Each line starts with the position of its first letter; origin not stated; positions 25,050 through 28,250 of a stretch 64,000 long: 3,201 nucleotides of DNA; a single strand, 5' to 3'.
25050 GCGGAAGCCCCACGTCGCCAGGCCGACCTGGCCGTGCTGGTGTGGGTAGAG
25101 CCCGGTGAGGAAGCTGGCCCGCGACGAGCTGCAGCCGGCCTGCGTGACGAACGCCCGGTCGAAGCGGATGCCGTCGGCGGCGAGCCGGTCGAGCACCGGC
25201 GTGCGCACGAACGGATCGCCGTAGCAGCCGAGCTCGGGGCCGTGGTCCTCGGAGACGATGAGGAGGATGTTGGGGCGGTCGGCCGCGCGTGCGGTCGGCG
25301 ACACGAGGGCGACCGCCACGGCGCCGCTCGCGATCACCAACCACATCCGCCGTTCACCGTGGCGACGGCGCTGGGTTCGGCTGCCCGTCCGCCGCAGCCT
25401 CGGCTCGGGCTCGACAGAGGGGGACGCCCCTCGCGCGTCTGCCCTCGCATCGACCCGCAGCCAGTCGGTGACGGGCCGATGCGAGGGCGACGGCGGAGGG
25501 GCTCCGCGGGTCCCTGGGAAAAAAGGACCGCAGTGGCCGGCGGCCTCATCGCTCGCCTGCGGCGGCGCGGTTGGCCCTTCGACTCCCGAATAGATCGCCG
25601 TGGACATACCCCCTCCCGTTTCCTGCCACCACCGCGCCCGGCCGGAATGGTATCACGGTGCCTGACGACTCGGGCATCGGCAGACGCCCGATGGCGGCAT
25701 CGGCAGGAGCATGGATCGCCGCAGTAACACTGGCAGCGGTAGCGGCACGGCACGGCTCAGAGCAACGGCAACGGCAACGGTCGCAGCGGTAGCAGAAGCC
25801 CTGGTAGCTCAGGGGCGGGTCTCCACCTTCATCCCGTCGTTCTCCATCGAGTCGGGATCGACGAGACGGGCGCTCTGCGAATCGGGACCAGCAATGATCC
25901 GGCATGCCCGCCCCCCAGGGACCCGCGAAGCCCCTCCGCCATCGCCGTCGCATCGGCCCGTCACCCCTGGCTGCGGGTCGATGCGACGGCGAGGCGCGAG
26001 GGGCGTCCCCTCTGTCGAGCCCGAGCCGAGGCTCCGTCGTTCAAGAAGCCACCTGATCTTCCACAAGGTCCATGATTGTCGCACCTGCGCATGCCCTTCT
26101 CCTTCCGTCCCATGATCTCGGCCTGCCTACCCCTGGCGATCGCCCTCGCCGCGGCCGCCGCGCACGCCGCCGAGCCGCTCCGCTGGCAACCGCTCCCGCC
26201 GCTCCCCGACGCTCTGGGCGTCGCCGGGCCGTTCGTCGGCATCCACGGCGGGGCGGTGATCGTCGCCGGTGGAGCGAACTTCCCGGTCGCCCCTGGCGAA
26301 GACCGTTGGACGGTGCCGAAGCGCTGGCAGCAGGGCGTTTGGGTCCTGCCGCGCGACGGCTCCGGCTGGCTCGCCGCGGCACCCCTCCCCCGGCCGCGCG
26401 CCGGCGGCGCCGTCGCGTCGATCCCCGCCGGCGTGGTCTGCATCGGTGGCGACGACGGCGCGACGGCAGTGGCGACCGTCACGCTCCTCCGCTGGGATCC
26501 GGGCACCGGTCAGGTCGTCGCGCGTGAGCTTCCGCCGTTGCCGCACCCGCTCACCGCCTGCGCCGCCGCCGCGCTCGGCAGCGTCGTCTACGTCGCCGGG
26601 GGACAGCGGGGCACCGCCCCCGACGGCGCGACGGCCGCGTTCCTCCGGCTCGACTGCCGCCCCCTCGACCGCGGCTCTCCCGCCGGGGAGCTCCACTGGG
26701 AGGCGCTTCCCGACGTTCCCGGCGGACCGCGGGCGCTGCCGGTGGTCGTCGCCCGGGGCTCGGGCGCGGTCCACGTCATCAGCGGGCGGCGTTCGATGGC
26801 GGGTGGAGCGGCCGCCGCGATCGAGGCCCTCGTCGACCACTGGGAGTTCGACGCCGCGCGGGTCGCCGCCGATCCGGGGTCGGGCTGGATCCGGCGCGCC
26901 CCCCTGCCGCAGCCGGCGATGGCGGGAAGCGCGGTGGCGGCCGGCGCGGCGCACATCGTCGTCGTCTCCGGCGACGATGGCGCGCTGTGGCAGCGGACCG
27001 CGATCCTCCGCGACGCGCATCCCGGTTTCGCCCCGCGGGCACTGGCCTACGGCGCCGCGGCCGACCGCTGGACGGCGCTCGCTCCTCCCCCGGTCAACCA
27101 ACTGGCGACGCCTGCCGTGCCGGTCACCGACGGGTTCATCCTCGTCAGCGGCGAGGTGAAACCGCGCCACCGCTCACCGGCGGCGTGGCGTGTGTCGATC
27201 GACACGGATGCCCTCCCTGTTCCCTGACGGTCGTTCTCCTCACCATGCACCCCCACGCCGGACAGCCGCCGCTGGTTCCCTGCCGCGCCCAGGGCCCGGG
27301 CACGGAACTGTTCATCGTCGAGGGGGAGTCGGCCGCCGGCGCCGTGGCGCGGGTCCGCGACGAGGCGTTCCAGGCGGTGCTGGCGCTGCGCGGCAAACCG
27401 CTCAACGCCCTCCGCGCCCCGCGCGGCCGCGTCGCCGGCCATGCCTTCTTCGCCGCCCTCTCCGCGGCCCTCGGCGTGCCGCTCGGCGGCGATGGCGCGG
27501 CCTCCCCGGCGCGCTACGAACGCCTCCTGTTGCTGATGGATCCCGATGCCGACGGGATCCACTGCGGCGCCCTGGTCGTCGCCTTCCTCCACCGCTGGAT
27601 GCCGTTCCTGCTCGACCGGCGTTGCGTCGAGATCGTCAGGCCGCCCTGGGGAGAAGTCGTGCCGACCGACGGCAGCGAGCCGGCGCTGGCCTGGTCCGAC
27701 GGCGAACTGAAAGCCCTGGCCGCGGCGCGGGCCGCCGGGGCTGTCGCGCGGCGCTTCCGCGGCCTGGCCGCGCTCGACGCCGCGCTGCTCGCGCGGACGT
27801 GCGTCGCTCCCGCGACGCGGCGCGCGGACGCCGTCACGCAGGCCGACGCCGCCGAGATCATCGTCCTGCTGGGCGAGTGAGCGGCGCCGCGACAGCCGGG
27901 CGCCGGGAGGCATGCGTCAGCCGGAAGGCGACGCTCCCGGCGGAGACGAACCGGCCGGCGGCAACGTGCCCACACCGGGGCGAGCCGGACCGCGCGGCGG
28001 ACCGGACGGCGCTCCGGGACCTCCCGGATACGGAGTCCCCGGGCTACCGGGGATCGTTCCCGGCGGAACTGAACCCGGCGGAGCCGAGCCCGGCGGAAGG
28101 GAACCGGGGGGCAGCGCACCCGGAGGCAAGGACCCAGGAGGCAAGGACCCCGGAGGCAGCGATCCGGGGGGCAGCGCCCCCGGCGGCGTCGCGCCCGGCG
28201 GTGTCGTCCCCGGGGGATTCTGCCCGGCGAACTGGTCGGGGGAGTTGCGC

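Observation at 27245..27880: Orphan GyrB C-terminal half (Toprim plus tail) encoded 17 nt behind a sialic-acid-mutarotase-like gene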

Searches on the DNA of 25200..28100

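Call 76: search_rna_families(source=window, start=25200, end=28100, threshold=evalue, max_evalue=1)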
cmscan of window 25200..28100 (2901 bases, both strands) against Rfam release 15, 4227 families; matches with E-value up to 1: 2.
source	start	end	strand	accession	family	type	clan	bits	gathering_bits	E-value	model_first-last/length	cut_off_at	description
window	25927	26007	+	RF04168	MIR839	Gene; miRNA;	-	23.4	200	0.093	54-211/267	no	MIR839 microRNA precursor family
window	26950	26982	+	RF00498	EAV_LTH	Cis-reg; leader;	-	21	70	0.094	1-45/45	no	Equine arteritis virus leader TRS hairpin (LTH)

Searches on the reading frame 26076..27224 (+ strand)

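Call 4: search_protein_families(library=pfam, proteins=[window:26076-27224:+], max_evalue=1)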
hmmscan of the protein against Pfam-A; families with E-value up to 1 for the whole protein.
window:26076-27224:+ (383 aa): 3 families
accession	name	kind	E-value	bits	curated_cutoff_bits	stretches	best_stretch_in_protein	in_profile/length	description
PF24996.1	NANM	-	1.6e-21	77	45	3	34-142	226-345/350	N-acetylneuraminate epimerase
PF01344.31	Kelch_1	-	0.004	17.1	20.1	1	160-179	3-22/46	Kelch motif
PF24681.1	Kelch_KLHDC2_KLHL20_DRC7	-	0.16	11.7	50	1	104-180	47-125/221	KLHDC2/KLHL20/DRC7 Kelch-repeats domain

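Call 5: search_protein_families(library=ncbifam, proteins=[window:26076-27224:+], max_evalue=1)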
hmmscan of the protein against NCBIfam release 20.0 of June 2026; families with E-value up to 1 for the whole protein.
window:26076-27224:+ (383 aa): 3 families
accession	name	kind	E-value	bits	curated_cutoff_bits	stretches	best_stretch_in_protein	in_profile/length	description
TIGR03548.1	mutarot_permut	subfamily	2e-26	92.9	243.2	1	46-261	1-203/323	cyclically-permuted mutarotase family protein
NF010730.0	PRK14131.1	subfamily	1.7e-21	76.4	416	3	32-143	255-378/384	N-acetylneuraminate epimerase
TIGR03547.1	muta_rot_YjhT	subfamily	1.8e-18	66.8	256.35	3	35-141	229-346/346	YjhT family mutarotase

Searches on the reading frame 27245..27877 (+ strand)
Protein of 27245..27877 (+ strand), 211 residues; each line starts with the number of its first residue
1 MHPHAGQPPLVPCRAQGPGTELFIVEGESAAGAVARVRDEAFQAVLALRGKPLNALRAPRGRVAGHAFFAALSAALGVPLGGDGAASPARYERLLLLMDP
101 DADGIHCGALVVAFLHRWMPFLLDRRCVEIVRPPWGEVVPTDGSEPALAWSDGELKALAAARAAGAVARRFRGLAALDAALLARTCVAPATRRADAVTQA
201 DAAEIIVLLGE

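Call 4: search_protein_families(library=pfam, proteins=[window:27245-27877:+], max_evalue=1)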
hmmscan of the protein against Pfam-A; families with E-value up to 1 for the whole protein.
window:27245-27877:+ (211 aa): 2 families
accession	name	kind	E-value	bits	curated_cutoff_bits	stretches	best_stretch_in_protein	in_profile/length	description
PF01751.28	Toprim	-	1.1e-08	35.6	23.1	1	21-116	1-81/96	Toprim domain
PF00986.26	DNA_gyraseB_C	-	0.062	13.9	29.8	1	169-204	7-42/63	DNA gyrase B subunit, carboxyl terminus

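Call 5: search_protein_families(library=ncbifam, proteins=[window:27245-27877:+], max_evalue=1)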
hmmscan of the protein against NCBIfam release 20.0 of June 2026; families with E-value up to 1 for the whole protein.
window:27245-27877:+ (211 aa): 5 families
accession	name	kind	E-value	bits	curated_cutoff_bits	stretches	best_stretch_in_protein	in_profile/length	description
NF004189.0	PRK05644.1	subfamily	6.1e-32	110.7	740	1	13-204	415-609/641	DNA gyrase subunit B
TIGR01058.1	parE_Gpos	equivalog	1.2e-28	99.9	899.95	1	10-203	409-602/637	DNA topoisomerase IV subunit B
TIGR01059.1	gyrB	equivalog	2.8e-28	98.8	882.4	1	10-204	404-607/639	DNA topoisomerase (ATP-hydrolyzing) subunit B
NF011501.0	PRK14939.1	subfamily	6.7e-26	91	796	1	11-135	412-538/803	DNA gyrase subunit B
TIGR01055.1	parE_Gneg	equivalog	1.1e-23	83.6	723.35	1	17-202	408-593/625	DNA topoisomerase IV subunit B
